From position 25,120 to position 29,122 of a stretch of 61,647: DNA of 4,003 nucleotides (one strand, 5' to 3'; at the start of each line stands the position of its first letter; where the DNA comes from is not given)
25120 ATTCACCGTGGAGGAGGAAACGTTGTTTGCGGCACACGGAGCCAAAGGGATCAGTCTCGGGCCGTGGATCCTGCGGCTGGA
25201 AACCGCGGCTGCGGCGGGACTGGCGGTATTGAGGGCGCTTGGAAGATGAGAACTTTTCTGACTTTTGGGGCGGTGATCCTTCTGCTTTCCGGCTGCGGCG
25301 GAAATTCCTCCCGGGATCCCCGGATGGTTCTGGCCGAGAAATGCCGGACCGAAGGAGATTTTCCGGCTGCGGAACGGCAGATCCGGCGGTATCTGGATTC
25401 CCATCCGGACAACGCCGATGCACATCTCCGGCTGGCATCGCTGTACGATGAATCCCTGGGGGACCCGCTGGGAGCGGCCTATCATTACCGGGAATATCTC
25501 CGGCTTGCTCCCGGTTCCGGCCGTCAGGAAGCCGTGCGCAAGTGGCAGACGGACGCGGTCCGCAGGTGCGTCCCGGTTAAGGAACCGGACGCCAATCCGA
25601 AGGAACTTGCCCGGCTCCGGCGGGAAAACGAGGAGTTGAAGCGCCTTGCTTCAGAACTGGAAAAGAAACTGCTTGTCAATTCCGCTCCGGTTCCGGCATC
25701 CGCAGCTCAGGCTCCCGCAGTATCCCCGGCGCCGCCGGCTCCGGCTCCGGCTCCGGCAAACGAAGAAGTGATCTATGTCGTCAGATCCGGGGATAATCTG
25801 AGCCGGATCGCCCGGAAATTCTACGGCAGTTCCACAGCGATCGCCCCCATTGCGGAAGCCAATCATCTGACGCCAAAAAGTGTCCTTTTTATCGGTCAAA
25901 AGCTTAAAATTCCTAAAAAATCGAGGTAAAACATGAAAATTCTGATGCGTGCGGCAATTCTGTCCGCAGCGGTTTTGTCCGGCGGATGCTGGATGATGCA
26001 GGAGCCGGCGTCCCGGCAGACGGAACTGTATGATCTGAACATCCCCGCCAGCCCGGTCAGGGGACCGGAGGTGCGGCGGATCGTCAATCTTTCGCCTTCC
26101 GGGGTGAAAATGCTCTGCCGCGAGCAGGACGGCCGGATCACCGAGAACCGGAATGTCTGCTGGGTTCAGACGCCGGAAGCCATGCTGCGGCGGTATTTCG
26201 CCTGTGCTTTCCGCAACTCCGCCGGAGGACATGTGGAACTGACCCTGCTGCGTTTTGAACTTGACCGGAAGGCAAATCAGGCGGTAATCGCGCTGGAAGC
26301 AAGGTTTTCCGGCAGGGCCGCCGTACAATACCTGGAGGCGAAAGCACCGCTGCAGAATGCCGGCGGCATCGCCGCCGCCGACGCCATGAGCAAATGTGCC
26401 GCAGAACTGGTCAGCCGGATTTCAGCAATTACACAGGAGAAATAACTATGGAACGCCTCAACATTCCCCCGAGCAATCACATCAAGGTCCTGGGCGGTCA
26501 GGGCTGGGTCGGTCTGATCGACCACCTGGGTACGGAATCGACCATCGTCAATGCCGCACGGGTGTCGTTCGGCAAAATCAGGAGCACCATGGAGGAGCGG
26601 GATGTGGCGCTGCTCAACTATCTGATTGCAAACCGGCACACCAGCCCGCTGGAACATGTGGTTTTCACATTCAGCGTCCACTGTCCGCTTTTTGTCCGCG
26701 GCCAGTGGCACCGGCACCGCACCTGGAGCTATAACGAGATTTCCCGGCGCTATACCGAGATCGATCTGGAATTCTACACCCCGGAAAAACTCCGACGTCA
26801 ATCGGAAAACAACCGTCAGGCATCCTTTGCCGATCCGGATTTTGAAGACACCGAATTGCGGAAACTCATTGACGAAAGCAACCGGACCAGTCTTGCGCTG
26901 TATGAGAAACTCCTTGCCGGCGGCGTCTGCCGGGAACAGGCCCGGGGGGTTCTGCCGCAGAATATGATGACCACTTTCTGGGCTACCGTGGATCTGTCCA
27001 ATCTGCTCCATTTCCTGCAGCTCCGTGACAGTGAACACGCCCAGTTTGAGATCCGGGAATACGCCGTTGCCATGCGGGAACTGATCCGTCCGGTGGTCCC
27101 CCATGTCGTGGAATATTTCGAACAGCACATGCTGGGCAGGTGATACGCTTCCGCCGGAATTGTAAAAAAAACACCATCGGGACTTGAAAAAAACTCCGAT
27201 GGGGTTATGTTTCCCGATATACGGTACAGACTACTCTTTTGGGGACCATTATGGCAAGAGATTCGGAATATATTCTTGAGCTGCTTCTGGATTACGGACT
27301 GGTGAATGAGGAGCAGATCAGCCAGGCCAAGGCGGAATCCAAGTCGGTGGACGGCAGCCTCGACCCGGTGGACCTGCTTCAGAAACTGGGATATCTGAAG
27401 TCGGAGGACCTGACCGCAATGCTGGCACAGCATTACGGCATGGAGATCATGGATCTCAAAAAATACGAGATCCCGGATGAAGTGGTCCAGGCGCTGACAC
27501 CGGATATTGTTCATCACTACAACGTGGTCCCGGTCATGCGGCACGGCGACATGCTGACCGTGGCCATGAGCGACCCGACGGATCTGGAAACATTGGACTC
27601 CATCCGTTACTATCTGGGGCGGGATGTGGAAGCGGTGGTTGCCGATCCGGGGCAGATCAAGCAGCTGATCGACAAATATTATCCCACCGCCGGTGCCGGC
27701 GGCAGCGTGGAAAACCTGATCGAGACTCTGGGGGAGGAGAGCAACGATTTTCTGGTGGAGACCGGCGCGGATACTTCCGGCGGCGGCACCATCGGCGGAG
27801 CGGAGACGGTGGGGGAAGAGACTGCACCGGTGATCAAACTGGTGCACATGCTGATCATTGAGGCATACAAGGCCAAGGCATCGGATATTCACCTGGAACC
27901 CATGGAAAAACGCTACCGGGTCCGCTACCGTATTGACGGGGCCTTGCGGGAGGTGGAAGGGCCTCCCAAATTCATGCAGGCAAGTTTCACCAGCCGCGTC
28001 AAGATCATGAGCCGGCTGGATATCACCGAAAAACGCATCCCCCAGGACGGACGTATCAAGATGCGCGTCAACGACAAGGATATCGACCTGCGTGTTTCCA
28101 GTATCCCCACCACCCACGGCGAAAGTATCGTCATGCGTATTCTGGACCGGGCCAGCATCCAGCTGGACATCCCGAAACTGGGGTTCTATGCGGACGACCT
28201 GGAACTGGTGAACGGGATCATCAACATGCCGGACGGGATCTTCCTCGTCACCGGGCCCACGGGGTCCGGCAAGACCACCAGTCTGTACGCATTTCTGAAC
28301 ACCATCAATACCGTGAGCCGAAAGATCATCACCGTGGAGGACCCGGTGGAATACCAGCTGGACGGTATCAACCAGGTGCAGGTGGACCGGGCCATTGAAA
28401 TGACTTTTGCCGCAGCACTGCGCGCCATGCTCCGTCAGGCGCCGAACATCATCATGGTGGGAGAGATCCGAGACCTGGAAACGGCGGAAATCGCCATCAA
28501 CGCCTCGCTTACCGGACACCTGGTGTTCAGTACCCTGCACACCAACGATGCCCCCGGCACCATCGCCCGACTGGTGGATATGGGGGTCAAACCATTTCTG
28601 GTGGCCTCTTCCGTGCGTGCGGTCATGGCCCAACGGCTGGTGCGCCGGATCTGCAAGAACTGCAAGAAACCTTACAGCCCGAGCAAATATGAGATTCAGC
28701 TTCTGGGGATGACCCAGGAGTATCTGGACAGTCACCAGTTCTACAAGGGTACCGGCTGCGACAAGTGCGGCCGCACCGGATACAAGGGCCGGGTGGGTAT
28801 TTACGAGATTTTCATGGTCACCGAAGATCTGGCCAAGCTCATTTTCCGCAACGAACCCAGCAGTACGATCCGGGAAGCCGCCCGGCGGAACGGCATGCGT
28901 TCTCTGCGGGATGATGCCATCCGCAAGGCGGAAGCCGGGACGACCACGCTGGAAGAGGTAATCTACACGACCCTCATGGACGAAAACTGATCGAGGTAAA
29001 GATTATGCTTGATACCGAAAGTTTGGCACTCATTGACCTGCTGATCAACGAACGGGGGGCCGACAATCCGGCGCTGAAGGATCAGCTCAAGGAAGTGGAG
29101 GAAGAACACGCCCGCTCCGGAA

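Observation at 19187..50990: Three separated loci add up to one atypical type IV filament machine (T2SS-style pseudopilins, T4P-style PilT, two secretins)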

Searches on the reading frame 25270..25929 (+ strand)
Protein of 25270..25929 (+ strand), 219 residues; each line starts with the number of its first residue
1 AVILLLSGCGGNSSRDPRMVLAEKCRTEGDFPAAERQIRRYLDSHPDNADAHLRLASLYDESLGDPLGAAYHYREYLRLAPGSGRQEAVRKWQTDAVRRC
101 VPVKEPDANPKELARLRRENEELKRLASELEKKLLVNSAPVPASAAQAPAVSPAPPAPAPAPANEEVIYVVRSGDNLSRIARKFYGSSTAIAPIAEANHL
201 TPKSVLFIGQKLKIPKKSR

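Call 11: search_protein_families(library=pfam, proteins=[window:25270-25929:+], max_evalue=0.001)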
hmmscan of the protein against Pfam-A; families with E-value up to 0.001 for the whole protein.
window:25270-25929:+ (219 aa): 5 families
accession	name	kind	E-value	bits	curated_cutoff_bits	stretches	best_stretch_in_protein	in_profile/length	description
PF01476.26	LysM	-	9.2e-12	45.2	20.9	1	169-215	1-43/43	LysM domain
PF13432.12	TPR_16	-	1e-08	35.9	32.7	1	29-83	11-64/65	Tetratricopeptide repeat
PF13428.12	TPR_14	-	1.4e-05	25.8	23.5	1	19-58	5-44/44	Tetratricopeptide repeat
PF14559.12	TPR_19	-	0.00018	22.2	25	0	28-61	4-37/68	Tetratricopeptide repeat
PF23473.1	LysM3_LYK4_5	-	0.00035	21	29.3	1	169-206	5-39/48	LYK4/5 LysM3 domain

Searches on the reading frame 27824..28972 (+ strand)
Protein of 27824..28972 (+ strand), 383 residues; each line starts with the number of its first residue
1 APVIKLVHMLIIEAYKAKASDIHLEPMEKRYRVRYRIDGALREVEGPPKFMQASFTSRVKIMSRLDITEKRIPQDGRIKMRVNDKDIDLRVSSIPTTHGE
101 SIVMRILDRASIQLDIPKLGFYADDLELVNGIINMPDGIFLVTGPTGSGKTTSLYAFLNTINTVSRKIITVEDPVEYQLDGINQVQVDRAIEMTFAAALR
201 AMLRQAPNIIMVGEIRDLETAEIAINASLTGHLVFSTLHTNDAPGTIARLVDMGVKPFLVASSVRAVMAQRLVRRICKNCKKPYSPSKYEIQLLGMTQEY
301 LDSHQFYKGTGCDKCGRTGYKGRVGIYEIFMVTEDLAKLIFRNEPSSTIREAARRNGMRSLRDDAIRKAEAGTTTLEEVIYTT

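Call 55: search_solved_structures(query=window:27824-28972:+, max_evalue=1e-60)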
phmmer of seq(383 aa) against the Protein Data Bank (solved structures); distinct sequences matched with E-value up to 1e-60: 12.
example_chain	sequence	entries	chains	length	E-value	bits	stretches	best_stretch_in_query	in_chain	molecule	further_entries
6olj_C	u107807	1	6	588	4.8e-128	430.3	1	1-382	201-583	Type IV pilus biogenesis ATPase PilB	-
5tsg_B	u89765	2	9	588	1.2e-127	429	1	1-382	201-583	Type IV pilus biogenesis ATPase PilB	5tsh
5zfr_A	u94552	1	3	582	6.1e-125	420.1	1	1-382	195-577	Type IV pilus biogenesis ATPase PilB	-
3jc8_Ba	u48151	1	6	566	2.2e-123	415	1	1-382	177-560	Type IV-A pilus assembly ATPase PilB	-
1p9r_A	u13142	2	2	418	1.7e-122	412.1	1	1-380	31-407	General secretion pathway protein E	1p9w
4kss_A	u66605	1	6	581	3e-122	411.3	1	1-382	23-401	Type II secretion system protein E, hemolysin-coregulated protein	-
4ksr_A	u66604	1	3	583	3e-122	411.3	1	1-382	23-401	Type II secretion system protein E, Hemolysin-coregulated protein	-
4pht_A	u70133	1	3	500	6.3e-121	406.9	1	1-382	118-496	General secretory pathway protein E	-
5it5_F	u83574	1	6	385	7.7e-114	383.6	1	5-381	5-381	ATP binding motif-containing protein PilF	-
5oiu_A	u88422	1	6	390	8.1e-114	383.6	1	5-381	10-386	Type IV pilus assembly protein PilF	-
6ejf_A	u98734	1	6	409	9.7e-114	383.3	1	5-381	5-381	Type IV pilus assembly protein PilF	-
6f8l_G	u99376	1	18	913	8.2e-113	380.3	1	5-381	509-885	Type IV pilus assembly protein PilF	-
